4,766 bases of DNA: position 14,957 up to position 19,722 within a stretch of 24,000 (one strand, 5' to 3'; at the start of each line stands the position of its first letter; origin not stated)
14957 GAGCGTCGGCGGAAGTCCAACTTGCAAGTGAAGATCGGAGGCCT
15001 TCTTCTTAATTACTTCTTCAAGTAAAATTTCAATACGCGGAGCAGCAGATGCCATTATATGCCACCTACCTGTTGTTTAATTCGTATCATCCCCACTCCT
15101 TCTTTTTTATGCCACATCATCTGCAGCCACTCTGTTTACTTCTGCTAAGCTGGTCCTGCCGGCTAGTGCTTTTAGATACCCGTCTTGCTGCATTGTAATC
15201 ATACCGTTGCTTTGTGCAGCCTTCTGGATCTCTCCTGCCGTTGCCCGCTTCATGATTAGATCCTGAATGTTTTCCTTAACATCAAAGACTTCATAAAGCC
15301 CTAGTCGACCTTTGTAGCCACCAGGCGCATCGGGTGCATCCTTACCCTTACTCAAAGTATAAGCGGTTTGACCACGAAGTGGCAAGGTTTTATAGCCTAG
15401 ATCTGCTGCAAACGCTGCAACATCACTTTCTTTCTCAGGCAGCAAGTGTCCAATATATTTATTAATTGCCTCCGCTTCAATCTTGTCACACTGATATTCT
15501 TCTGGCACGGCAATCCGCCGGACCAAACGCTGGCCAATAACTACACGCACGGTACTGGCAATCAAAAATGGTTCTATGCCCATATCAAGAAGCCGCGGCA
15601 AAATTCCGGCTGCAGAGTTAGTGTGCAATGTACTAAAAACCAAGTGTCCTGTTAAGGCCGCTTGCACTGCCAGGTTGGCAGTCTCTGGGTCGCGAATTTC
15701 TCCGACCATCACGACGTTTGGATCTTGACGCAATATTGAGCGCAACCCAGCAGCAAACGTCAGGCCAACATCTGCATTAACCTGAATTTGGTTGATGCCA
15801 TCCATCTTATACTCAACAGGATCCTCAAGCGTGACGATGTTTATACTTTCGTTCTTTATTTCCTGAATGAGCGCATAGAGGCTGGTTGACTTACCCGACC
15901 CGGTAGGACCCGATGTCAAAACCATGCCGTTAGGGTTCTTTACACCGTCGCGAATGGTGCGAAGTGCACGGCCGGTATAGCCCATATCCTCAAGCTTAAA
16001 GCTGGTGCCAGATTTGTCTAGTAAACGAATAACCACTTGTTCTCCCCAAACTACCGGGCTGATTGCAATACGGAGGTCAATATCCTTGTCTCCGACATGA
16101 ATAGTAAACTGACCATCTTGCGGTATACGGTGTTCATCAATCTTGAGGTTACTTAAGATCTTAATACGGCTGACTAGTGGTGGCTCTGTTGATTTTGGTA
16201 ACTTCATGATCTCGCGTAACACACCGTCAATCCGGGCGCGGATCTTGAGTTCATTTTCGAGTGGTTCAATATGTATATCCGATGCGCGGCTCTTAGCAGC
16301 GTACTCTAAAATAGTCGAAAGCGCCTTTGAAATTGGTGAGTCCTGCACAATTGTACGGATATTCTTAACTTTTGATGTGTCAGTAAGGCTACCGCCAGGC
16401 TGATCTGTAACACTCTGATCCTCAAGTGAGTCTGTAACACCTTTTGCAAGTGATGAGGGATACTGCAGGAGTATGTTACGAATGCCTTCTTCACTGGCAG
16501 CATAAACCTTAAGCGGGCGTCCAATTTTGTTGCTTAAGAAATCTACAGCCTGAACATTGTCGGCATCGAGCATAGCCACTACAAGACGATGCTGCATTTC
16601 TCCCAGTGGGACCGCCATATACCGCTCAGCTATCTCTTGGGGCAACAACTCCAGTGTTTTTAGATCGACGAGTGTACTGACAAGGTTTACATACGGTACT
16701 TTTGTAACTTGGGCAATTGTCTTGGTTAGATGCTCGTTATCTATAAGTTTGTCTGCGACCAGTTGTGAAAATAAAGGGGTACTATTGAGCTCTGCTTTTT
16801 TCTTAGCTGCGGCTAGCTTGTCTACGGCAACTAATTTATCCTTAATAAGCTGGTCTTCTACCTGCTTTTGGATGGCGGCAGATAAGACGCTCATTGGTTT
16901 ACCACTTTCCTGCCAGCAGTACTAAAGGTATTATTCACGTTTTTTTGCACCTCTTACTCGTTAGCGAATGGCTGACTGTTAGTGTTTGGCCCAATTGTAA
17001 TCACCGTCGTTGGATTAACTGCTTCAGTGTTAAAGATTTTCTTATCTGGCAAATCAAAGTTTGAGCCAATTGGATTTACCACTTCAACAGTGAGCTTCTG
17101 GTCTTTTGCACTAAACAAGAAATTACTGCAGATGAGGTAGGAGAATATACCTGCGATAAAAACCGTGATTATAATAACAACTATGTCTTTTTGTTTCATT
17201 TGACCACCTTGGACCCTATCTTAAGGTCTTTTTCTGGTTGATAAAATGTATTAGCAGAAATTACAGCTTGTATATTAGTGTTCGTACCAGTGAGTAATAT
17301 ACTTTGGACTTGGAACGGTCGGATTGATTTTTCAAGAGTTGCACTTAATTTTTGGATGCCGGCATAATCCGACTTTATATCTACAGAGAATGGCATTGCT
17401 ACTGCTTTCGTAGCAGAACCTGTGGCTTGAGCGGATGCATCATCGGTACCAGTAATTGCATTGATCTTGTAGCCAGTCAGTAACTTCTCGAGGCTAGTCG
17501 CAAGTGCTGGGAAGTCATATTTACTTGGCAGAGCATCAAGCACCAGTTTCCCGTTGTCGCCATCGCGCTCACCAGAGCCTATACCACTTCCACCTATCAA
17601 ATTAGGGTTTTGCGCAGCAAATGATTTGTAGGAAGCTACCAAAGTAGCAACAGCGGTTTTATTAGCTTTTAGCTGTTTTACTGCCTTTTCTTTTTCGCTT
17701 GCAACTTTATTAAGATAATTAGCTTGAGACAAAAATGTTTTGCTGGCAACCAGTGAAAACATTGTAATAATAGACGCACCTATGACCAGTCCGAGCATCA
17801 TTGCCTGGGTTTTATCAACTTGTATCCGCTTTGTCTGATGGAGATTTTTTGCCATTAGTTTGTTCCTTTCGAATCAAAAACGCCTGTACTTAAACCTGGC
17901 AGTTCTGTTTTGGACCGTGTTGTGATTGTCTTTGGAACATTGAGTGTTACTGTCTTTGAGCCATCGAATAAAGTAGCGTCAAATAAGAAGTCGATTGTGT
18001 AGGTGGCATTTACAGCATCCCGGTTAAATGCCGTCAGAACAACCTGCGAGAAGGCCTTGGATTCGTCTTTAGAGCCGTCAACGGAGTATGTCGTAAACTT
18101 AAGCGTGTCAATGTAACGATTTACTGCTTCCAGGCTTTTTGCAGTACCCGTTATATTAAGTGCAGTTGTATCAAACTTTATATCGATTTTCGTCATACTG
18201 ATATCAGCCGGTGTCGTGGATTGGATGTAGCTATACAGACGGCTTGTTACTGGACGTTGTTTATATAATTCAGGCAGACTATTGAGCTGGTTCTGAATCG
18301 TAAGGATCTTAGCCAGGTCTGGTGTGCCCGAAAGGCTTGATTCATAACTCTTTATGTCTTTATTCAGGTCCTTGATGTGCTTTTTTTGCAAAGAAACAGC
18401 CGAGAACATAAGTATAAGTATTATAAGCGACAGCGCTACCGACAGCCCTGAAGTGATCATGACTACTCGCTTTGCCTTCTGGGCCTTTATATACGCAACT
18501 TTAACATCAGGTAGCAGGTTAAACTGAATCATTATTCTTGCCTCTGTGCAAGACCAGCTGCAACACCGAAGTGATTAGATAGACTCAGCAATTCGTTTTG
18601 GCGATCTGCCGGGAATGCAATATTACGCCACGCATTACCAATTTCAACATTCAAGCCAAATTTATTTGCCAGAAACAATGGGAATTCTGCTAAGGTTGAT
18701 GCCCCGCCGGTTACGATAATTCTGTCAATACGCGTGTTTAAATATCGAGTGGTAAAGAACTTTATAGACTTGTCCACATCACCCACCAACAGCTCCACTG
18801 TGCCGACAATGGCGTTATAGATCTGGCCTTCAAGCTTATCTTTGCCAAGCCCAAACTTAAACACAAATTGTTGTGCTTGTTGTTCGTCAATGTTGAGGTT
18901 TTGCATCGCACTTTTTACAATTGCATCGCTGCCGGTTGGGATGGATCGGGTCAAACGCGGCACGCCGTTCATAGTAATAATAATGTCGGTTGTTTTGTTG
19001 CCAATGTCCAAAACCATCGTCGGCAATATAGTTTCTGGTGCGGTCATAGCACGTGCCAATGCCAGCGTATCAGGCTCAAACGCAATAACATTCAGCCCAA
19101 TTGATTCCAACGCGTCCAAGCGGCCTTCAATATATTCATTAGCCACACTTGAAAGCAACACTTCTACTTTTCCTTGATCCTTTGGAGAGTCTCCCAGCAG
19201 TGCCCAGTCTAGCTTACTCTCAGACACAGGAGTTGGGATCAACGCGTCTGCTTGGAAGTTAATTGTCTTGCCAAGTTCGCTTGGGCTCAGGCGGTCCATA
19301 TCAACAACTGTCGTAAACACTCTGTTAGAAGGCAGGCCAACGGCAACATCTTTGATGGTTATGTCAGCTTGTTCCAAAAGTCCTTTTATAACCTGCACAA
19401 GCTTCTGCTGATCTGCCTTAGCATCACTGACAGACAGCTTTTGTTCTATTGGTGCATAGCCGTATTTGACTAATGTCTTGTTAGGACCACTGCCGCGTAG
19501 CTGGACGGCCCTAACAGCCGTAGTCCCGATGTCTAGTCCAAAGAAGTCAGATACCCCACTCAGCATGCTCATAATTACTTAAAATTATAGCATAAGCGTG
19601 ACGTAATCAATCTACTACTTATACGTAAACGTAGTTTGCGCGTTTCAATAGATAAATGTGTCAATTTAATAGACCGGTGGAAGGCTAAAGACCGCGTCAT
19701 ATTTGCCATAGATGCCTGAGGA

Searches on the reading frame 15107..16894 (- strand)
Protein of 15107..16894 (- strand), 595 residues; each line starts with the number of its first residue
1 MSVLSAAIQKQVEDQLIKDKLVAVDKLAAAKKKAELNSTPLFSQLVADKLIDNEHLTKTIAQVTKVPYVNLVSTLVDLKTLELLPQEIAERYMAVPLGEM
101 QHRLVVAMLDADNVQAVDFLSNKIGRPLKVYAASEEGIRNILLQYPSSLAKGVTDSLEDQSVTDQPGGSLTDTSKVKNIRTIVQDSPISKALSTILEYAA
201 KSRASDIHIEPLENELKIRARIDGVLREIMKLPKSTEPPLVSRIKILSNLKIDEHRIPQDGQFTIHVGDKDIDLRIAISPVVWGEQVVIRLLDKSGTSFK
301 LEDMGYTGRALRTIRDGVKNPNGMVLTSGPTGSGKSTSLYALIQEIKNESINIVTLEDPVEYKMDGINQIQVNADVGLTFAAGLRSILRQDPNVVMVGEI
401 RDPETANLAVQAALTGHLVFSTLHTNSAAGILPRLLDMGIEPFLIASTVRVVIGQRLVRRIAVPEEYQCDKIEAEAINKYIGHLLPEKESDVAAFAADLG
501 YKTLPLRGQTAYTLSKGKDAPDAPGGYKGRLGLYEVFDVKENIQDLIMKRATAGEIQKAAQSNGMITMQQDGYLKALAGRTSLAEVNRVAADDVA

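Call 89: search_protein_families(library=pfam, proteins=[window:15107-16894:-], max_evalue=0.001)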
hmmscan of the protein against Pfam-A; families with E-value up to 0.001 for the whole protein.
window:15107-16894:- (595 aa): 3 families
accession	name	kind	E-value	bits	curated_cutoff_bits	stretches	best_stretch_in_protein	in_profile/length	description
PF00437.27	T2SSE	-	2.6e-118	395.3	24.9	1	184-588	4-370/370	Type II/IV secretion system protein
PF05157.20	MshEN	-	6.5e-12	45.7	23.1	1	66-147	3-85/90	MshEN domain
PF13173.12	AAA_14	-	0.00053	20.4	27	0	324-429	4-100/129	AAA domain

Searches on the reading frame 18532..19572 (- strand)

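Call 89: search_protein_families(library=pfam, proteins=[window:18532-19572:-], max_evalue=0.001)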
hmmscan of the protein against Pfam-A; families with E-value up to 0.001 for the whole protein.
window:18532-19572:- (346 aa): 5 families
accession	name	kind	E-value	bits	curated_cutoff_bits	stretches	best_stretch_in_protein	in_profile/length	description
PF11104.14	PilM_2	-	7.2e-39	134.1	27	1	12-345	1-339/340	Type IV pilus assembly protein PilM;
PF14450.12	FtsA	-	5.2e-11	43.4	31.8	1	186-314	1-112/127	Cell division protein FtsA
PF25216.1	Volactin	-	1.4e-07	31.7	35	1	189-305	172-291/321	Volactin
PF06723.19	MreB_Mbl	-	0.00035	20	27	0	184-223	146-185/327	MreB/Mbl protein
PF05134.19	T2SSL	-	0.00043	20.2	25.5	1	54-173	21-139/231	Type II secretion system (T2SS), protein L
